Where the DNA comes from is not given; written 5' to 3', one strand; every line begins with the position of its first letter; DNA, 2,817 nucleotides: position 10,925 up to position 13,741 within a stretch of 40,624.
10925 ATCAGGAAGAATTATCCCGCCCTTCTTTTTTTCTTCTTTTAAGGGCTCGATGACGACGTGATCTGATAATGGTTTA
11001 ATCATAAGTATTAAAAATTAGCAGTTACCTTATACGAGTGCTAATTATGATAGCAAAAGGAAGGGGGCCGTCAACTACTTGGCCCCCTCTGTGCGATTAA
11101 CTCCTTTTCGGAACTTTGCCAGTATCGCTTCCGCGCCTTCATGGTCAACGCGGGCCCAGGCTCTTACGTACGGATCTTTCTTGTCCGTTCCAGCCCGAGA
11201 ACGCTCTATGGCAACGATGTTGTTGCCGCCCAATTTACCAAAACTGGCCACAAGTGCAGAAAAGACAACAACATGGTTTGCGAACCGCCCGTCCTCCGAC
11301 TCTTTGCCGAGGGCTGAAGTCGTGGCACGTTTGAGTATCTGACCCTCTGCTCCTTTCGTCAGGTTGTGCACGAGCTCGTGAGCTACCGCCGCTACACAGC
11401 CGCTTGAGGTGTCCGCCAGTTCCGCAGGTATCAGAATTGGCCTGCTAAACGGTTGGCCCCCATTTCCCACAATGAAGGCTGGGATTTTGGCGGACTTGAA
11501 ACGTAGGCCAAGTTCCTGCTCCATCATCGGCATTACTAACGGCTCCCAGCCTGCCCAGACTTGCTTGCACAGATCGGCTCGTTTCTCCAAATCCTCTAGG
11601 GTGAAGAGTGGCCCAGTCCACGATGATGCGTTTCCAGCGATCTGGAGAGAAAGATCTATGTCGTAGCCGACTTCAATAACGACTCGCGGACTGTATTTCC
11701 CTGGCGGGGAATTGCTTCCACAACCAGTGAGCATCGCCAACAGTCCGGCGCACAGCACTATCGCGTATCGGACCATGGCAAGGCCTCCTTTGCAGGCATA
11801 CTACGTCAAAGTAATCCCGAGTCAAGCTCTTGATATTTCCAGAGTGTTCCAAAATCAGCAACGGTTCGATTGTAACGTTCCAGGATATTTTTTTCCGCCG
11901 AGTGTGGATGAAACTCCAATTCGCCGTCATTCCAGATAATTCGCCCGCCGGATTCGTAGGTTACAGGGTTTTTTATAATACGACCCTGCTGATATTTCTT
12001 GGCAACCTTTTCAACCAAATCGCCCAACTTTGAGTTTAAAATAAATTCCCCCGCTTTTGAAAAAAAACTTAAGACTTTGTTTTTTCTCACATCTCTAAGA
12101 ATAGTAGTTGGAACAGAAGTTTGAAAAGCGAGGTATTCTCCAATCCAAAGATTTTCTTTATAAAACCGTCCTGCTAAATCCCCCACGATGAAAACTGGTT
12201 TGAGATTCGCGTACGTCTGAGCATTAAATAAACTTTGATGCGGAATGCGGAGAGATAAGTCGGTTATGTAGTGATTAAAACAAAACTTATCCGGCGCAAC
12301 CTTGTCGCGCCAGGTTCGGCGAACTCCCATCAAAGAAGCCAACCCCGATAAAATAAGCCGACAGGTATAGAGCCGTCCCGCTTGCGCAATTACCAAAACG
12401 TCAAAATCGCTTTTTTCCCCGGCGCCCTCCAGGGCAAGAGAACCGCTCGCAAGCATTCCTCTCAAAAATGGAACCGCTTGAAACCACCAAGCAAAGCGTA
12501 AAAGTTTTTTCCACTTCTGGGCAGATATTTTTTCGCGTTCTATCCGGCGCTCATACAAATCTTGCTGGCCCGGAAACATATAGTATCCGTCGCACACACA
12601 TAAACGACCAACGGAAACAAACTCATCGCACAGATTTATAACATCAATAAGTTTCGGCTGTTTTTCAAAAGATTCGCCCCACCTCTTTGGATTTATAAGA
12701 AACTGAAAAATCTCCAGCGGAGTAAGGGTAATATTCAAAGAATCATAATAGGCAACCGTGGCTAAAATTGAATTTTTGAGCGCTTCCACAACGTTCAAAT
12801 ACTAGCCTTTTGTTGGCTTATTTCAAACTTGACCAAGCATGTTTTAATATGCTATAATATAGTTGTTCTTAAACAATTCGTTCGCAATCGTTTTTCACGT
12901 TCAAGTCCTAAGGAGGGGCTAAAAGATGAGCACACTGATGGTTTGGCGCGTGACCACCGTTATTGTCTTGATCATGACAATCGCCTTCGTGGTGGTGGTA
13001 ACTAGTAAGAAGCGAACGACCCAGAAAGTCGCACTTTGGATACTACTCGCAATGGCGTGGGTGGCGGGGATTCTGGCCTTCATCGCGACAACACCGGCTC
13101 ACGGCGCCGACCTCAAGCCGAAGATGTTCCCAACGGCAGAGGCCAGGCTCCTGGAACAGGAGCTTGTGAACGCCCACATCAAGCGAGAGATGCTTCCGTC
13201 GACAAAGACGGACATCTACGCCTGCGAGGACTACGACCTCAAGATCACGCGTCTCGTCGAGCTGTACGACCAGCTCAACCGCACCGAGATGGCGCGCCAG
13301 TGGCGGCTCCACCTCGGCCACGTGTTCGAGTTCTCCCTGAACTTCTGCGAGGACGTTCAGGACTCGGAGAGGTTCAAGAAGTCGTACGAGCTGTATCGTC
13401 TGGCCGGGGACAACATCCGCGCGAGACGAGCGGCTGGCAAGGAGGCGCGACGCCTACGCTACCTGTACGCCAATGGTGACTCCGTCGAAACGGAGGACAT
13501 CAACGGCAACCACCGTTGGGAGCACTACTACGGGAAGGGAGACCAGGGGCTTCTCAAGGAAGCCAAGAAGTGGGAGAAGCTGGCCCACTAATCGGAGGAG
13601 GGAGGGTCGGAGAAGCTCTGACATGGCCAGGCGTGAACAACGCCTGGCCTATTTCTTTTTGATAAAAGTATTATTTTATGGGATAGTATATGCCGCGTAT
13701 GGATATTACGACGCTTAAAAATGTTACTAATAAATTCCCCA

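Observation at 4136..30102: GC3-rich ORFan cassettes with Shine-Dalgarno sites, inserted singly between core genes that lack SD sites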

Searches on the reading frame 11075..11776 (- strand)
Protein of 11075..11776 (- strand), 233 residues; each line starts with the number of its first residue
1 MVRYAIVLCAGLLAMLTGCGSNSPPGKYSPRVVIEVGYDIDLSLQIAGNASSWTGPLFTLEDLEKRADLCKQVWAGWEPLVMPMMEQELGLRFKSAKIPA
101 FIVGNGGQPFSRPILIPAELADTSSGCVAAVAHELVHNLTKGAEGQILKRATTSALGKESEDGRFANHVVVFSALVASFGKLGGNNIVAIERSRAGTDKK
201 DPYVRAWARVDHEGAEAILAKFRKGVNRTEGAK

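Call 7: search_protein_families(library=pfam, max_evalue=0.1, proteins=[window:11075-11776:-])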
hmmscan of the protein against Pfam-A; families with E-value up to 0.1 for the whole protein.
window:11075-11776:- (233 aa): 0 families

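Call 52: search_protein_representatives(protein=window:11075-11776:-)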
Query: 233 residues. Proteins with E-value up to 0.001 (for the whole library): 54; up to 1e-10: 5; up to 1e-30: 1. The best 54 are listed.
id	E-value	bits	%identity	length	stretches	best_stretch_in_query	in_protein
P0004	5.7e-131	451.2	88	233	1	1-233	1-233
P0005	7.0e-18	81.3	34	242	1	21-225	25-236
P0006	8.2e-14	68.0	30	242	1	29-225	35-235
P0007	3.4e-12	62.6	27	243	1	13-225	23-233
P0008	4.2e-12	62.4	30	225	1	15-228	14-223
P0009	7.6e-10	55.0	32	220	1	52-224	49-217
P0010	1.4e-09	54.1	29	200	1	68-225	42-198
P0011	2.4e-09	53.3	30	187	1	69-228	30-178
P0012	8.1e-09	51.6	32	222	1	57-223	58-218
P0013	1.1e-07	48.0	28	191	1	60-222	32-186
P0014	1.4e-07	47.6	30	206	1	72-224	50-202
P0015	2.3e-07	46.9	30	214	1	53-225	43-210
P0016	2.8e-07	46.6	26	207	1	58-223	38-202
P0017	9.7e-07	44.8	33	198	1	71-227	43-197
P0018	1.0e-06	44.7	29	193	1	43-220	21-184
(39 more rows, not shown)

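Call 53: find_encoding_contigs(protein=P0005, flank=8000, max_places=4)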
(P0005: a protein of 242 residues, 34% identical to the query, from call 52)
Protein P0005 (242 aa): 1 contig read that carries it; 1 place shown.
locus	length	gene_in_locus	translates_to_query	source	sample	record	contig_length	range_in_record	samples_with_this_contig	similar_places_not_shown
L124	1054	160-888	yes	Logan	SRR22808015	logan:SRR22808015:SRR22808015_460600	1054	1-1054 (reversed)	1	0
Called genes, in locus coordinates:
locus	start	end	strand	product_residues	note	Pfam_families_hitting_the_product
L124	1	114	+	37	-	?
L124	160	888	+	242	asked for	-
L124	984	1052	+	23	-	?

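Call 54: find_encoding_contigs(protein=P0004, flank=10000, max_places=4)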
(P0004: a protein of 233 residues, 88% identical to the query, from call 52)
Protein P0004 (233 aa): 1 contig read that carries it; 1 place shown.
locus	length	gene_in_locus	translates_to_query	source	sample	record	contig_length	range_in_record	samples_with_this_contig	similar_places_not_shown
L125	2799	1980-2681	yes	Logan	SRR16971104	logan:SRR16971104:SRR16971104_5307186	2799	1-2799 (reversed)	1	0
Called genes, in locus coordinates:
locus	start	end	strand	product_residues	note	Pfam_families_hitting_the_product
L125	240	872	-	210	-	-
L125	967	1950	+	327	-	-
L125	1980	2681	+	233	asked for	-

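Call 57: find_encoding_contigs(protein=P0008, flank=6000, max_places=3)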
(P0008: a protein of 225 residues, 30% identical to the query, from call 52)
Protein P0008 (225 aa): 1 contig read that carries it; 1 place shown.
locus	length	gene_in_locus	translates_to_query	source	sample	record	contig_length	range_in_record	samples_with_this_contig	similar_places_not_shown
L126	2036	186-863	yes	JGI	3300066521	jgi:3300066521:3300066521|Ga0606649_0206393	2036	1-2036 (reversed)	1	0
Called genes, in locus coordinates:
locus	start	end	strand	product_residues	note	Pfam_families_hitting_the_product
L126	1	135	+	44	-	?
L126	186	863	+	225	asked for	-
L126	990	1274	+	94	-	PF00166:Cpn10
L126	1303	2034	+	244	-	?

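Call 58: find_encoding_contigs(protein=P0010, flank=6000, max_places=3)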
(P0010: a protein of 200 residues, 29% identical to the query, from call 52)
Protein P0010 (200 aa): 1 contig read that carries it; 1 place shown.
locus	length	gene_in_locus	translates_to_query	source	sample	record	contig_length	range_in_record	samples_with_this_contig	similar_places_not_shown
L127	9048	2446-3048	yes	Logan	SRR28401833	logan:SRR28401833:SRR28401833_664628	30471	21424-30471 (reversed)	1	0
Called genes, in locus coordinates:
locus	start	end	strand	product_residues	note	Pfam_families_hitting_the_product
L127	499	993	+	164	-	PF06103:DUF948 (faint)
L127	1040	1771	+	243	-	PF01522:Polysacc_deac_1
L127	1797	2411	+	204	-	PF00730:HhH-GPD, PF00633:HHH (weak)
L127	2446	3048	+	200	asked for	-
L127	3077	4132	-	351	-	PF02661:Fic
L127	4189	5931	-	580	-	PF13424:TPR_12 (faint), PF07719:TPR_2 (faint), PF14559:TPR_19 (faint), PF00515:TPR_1 (faint), PF13181:TPR_8 (faint), PF13428:TPR_14 (faint), PF13432:TPR_16 (faint)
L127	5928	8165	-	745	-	PF09586:YfhO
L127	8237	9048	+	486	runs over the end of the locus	PF02366:PMT (weak), PF13231:PMT_2 (weak)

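Call 75: search_protein_families(library=pfam, alignment_id=A4, max_evalue=0.01)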
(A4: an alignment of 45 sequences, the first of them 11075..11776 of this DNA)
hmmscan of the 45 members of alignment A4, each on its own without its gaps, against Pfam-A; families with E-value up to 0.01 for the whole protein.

A. member 1, window:11075-11776:- (233 aa): 0 families

B. families by the number of members that match (of 45 scanned): 7 families
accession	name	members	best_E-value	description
PF10263.15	SprT-like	4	0.0029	SprT-like family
PF06114.19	Peptidase_M78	2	0.00076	IrrE N-terminal-like domain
PF20573.4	DUF6782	2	0.0048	Putative metallopeptidase family (DUF6782)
PF21626.2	TetR-C_39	1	8.4e-05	Tetracyclin repressor, C-terminal domain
PF18958.6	DUF5700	1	0.0038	Putative zinc dependent peptidase (DUF5700)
PF10023.15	Aminopep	1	0.0073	Putative aminopeptidase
PF23321.1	R1_ABCA1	1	0.0081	ABCA1-like, C-terminal R1 regulatory domain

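Call 80: predict_structure(alignment_id=A4)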
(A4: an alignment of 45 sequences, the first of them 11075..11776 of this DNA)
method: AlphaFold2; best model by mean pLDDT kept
length: 233 residues; sequences in the alignment: 45
mean_pLDDT: 88.6   pTM: 0.83
mean pLDDT of the five models: 88.6, 88.5, 88.4, 88.1, 87.6
residues with pLDDT >= 90: 173; 70-90: 19; 50-70: 38; < 50: 3
segments of 3 or more residues with pLDDT < 50: none
pLDDT, mean of each block of 10 residues (from residue 1): 55 54 66 96 79 72 97 98 97 96 84 94 97 98 94 97 98 98 97 96 98 98 90 54
secondary structure, 60 per line:
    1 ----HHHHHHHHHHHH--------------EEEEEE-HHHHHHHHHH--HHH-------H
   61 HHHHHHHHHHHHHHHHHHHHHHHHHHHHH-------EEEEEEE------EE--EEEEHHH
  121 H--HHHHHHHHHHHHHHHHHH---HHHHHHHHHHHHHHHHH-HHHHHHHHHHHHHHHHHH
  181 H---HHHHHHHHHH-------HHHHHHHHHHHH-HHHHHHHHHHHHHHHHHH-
elements in order: H5-16 E31-36 H38-47 H60-89 E97-103 E114-117 H118-121 H124-141 H145-161 H163-181 H185-194 H202-213 H215-232

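Call 84: fold_search(model_id=the predicted structure, library=pdb)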
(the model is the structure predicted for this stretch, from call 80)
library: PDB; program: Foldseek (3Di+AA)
matches with E <= 10: 176; with E <= 0.001: 0
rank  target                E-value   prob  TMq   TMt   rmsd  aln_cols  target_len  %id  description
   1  8cgw_B                3.9e-01  0.38  0.31  0.11   9.2       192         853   10  Insulin-regulated aminopeptidase (IRAP) in complex with an allosteric benzopyran-based inhibitor (released 2024-01-31)
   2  8p0i_A                4.5e-01  0.35  0.32  0.11   9.6       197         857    9  Crystal structure of the open conformation of insulin-regulated aminopeptidase in complex with a small-MW inhibitor (released 2024-09-04)
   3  8cgw_A                4.5e-01  0.20  0.23  0.08  14.2       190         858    9  Insulin-regulated aminopeptidase (IRAP) in complex with an allosteric benzopyran-based inhibitor (released 2024-01-31)
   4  6a8z_B                5.9e-01  0.44  0.36  0.22   7.4       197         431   11  Crystal structure of M1 zinc metallopeptidase from Deinococcus radiodurans (released 2019-07-17)
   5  7skm_C                7.2e-01  0.13  0.26  0.22  12.3       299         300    9  Complex between S. aureus aureolysin and wt IMPI. (released 2022-01-26)
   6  5mil_A                8.9e-01  0.06  0.12  0.17  19.2       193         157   13  Pirating conserved phage mechanisms promotes promiscuous staphylococcal pathogenicity islands transfer. (released 2017-09-06)
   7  4z7i_B                1.0e+00  0.20  0.30  0.11   9.3       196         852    8  Crystal structure of insulin regulated aminopeptidase in complex with ligand (released 2015-08-26)
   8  6ydx_A                1.3e+00  0.10  0.24  0.09  15.4       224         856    8  Insulin-regulated aminopeptidase complexed with a macrocyclic peptidic inhibitor (released 2020-07-22)
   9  6ifg_B                1.3e+00  0.25  0.36  0.22   7.4       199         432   12  Crystal structure of M1 zinc metallopeptidase E323A mutant bound to Tyr-ser-ala substrate from Deinococcus radiodurans (released 2019-09-25)
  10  1z1w                  1.3e+00  0.18  0.30  0.11   9.9       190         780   13  Crystal structures of the tricorn interacting facor F3 from Thermoplasma acidophilum, a zinc aminopeptidase in three dif (released 2005-05-31)
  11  6ea4_B                1.3e+00  0.15  0.24  0.08   7.2       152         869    9  ERAP2 bound to Aryl Sulfonamide Uncompetitive Inhibitor (released 2019-12-18)
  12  4jbs_B                1.3e+00  0.12  0.27  0.10   9.3       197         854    8  Crystal structure of the human Endoplasmic Reticulum Aminopeptidase 2 in complex with PHOSPHINIC PSEUDOTRIPEPTIDE inhi (released 2013-12-11)
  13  2gtq                  1.3e+00  0.12  0.27  0.09  14.4       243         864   11  Crystal structure of aminopeptidase N from human pathogen Neisseria meningitidis (released 2006-05-30)
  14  6mgq_A                1.4e+00  0.14  0.31  0.11  10.1       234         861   11  ERAP1 in the open conformation bound to 10mer phosphinic inhibitor DG014 (released 2019-12-18)
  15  5ab2_B                1.5e+00  0.21  0.34  0.11   8.7       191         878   10  Crystal structure of aminopeptidase ERAP2 with ligand (released 2015-09-30)
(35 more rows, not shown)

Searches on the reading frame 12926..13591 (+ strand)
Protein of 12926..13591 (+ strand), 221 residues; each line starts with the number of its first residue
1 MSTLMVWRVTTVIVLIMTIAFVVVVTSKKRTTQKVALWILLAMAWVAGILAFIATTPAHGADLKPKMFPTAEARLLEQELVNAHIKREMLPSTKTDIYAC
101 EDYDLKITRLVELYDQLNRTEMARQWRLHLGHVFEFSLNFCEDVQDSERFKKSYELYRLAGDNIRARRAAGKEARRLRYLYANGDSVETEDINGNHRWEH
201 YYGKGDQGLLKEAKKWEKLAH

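Call 7: search_protein_families(library=pfam, max_evalue=0.1, proteins=[window:12926-13591:+])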
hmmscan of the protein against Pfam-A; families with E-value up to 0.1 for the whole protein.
window:12926-13591:+ (221 aa): 1 family
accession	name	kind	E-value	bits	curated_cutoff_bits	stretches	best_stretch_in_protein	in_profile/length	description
PF25093.1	DUF7807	-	0.092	12.8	27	0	3-55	3-56/170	Family of unknown function (DUF7807)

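Call 9: find_encoding_contigs(protein=window:12926-13591:+, flank=10000, max_places=10)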
Protein window:12926-13591:+ (221 aa): 8 contigs read that carry it; 8 places shown.
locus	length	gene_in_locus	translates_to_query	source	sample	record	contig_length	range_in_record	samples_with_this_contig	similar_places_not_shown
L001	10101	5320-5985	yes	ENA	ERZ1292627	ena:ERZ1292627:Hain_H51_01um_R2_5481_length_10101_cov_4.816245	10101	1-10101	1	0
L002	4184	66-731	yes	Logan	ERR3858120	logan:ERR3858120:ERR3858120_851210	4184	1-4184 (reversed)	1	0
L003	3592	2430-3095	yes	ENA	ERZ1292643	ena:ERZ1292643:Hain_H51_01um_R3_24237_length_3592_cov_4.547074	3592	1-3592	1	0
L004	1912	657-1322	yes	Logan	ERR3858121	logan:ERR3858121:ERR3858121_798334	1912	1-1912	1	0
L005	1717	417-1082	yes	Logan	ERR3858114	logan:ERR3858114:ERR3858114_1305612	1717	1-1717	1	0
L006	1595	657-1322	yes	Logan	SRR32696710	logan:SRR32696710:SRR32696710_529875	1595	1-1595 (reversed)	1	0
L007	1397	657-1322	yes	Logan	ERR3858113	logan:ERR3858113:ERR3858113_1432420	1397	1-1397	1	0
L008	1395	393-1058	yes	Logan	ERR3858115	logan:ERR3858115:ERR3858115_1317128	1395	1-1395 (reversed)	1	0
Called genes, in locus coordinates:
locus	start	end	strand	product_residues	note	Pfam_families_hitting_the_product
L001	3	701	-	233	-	?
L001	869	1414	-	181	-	PF04011:LemA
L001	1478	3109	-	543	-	PF00118:Cpn60_TCP1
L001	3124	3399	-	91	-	PF00166:Cpn10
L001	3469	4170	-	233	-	-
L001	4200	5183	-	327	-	-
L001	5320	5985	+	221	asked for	-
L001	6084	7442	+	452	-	PF01541:GIY-YIG (weak), PF27096:UvrC_M, PF08459:UvrC_RNaseH_dom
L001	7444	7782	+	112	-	PF04020:Phage_holin_4_2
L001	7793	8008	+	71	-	PF03840:SecG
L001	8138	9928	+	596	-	PF00496:SBP_bac_5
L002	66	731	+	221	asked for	-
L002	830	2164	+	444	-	PF01541:GIY-YIG (weak), PF27096:UvrC_M, PF08459:UvrC_RNaseH_dom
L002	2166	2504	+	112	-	PF04020:Phage_holin_4_2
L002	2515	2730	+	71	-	PF03840:SecG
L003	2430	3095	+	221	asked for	-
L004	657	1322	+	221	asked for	-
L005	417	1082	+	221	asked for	-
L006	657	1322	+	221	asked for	-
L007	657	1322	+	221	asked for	-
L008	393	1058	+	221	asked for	-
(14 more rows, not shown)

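Call 36: find_homologous_proteins(query=window:12926-13591:+, max_evalue=0.01)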
Query window:12926-13591:+ (221 aa): 3 proteins with E <= 0.01 among 339 candidates.
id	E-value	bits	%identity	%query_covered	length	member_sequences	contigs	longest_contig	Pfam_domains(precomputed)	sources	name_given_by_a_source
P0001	6.4e-142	488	100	98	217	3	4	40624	-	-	-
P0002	3.3e-85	303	78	81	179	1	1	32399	-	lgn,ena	-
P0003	2.3e-47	179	49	95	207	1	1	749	-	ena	-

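Call 37: find_encoding_contigs(protein=P0002, flank=10000, max_places=5)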
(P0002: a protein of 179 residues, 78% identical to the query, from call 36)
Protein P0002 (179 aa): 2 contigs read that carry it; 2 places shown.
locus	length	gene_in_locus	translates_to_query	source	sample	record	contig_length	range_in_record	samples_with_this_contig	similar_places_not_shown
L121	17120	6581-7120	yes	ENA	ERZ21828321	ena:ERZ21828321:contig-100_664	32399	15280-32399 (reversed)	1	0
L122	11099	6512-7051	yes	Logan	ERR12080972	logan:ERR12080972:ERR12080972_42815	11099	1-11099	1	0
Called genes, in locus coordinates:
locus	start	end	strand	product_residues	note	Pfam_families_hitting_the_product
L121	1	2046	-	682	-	?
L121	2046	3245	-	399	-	PF20434:BD-FAE, PF07859:Abhydrolase_3, PF12146:Hydrolase_4 (faint), PF12697:Abhydrolase_6 (faint), PF00326:Peptidase_S9 (faint), PF16158:N_BRCA1_IG (weak)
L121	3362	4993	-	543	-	PF00118:Cpn60_TCP1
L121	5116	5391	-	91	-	PF00166:Cpn10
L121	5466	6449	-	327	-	-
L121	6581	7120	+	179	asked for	-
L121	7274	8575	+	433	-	PF01541:GIY-YIG (weak), PF27096:UvrC_M, PF08459:UvrC_RNaseH_dom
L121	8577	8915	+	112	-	PF04020:Phage_holin_4_2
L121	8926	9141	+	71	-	PF03840:SecG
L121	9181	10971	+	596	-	PF00496:SBP_bac_5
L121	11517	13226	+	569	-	PF00753:Lactamase_B, PF12706:Lactamase_B_2, PF22505:RNase_J_b_CASP, PF17770:RNase_J_C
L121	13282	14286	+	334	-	PF00579:tRNA-synt_1b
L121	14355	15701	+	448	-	PF01225:Mur_ligase, PF08245:Mur_ligase_M, PF02875:Mur_ligase_C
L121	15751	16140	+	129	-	-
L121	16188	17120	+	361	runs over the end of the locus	PF01926:MMR_HSR1, PF02421:FeoB_N, PF06071:YchF-GTPase_C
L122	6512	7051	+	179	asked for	-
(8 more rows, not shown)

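Call 38: find_encoding_contigs(protein=P0003, flank=10000, max_places=5)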
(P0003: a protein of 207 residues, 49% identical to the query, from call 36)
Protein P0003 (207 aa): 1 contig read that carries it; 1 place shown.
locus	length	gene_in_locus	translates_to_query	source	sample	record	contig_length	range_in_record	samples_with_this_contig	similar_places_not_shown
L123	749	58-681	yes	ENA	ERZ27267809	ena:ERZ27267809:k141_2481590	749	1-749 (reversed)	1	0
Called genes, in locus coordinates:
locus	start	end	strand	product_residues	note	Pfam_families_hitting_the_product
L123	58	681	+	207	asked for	-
